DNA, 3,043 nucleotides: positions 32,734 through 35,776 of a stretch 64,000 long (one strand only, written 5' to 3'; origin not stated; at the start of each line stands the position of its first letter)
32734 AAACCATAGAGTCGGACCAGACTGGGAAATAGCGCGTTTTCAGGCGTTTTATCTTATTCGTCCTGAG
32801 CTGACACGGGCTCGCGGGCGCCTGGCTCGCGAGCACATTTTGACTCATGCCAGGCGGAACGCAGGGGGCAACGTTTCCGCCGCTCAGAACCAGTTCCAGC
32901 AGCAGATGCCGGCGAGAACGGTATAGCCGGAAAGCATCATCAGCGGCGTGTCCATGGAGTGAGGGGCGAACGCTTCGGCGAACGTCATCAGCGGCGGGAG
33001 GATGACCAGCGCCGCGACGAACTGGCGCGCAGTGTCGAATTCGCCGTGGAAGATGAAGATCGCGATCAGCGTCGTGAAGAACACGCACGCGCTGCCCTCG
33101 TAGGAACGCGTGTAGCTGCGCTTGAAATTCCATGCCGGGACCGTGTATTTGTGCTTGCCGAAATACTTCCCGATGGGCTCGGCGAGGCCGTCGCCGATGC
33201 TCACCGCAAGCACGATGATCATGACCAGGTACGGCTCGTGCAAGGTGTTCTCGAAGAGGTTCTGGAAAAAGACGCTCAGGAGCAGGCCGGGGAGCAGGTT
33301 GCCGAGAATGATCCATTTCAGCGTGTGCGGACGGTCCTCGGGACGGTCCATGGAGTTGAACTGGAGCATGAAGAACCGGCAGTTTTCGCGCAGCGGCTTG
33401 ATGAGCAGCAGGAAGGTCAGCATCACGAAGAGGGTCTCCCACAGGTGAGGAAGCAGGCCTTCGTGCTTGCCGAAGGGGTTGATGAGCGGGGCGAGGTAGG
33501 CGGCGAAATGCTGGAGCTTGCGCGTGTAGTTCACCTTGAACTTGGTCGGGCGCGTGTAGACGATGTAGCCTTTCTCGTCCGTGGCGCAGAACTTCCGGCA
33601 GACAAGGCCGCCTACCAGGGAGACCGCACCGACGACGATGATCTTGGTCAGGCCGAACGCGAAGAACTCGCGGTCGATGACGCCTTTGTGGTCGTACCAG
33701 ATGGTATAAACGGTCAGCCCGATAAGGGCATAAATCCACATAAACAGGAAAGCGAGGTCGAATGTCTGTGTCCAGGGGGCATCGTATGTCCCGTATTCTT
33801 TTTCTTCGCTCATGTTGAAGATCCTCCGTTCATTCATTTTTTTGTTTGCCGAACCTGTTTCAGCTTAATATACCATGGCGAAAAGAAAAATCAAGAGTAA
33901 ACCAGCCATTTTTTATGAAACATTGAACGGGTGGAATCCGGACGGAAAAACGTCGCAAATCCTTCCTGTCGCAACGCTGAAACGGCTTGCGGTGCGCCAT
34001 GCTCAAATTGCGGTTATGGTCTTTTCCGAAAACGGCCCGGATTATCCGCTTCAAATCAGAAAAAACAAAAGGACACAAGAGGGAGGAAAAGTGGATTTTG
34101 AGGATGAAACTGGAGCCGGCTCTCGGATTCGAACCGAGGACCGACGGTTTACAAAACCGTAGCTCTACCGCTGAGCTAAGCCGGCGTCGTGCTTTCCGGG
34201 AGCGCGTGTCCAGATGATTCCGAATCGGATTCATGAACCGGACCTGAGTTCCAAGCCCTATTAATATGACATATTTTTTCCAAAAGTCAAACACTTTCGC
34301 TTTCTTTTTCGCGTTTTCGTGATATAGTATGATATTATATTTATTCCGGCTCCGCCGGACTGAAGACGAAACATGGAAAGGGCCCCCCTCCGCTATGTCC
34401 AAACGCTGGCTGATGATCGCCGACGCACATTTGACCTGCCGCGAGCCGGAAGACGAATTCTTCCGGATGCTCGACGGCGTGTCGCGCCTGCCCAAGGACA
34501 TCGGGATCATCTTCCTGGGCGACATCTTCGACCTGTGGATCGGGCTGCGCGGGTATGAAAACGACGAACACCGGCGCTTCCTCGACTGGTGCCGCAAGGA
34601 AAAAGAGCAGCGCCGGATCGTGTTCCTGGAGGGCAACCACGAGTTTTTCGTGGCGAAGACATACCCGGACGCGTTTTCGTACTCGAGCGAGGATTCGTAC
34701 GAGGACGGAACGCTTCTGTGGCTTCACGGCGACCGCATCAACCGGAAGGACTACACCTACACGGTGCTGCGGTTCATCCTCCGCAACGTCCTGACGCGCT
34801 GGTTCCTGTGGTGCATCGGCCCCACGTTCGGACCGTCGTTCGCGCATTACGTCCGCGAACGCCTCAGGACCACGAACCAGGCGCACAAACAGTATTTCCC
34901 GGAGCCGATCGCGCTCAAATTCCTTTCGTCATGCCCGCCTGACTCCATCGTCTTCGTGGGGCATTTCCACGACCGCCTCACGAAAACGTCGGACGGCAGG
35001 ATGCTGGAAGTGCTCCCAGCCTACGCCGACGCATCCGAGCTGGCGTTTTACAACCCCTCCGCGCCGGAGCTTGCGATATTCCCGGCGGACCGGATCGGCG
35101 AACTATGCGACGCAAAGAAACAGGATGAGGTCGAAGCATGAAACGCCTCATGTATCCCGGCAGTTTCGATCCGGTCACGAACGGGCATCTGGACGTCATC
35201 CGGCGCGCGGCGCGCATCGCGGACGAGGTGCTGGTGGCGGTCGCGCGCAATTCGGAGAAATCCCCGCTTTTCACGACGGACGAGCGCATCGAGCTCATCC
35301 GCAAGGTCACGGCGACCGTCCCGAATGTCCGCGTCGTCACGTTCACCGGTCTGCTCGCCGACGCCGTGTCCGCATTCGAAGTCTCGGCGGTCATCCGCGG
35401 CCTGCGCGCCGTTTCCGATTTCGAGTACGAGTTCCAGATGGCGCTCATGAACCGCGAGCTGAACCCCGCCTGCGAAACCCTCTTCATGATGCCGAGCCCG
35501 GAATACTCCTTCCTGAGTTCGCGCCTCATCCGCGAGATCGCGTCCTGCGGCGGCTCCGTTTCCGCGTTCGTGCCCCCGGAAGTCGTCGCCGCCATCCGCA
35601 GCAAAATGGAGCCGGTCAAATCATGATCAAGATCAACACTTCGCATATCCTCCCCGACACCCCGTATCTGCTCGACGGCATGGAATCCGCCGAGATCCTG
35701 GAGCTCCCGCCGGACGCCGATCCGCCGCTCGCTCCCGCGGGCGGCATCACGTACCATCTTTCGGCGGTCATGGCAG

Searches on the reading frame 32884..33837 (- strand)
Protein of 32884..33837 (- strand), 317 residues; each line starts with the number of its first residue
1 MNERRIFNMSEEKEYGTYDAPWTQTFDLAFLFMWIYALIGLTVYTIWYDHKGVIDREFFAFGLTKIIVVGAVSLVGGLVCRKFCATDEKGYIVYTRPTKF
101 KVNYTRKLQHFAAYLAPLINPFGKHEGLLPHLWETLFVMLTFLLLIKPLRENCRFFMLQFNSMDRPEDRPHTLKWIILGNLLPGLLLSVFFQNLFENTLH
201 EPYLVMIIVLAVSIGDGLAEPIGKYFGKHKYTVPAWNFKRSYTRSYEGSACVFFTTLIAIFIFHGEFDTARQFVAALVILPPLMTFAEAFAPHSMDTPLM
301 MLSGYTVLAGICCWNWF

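Call 34: search_protein_families(library=pfam, proteins=[window:32884-33837:-])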
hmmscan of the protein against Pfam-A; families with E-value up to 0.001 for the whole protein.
window:32884-33837:- (317 aa): 1 family
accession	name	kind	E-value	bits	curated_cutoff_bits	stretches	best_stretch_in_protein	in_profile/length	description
PF01148.25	CTP_transf_1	-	0.00038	20.8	24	1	65-270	16-196/264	Cytidylyltransferase family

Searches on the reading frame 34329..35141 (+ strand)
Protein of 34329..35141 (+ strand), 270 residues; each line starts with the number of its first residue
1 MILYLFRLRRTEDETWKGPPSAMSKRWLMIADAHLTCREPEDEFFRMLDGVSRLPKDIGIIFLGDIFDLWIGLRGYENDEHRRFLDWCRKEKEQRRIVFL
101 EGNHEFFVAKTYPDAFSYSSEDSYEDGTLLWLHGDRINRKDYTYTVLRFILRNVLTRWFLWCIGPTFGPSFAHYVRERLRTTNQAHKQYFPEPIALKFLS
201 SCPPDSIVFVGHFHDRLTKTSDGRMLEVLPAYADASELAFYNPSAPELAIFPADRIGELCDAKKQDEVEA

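Call 34: search_protein_families(library=pfam, proteins=[window:34329-35141:+])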
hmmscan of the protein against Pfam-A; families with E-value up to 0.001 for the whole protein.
window:34329-35141:+ (270 aa): 1 family
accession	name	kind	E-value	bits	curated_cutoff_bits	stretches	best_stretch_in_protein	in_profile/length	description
PF00149.33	Metallophos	-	7.4e-07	30.2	21.5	1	28-215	4-190/191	Calcineurin-like phosphoesterase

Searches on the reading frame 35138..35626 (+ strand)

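Call 34: search_protein_families(library=pfam, proteins=[window:35138-35626:+])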
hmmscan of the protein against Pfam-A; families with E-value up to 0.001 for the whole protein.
window:35138-35626:+ (162 aa): 2 families
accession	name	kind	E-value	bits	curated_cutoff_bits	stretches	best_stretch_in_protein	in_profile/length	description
PF01467.32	CTP_transf_like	-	1.2e-27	97.1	21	1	5-133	1-132/133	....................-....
PF08218.17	Citrate_ly_lig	-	1.8e-05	25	20.9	1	11-71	9-67/182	Citrate lyase ligase C-terminal domain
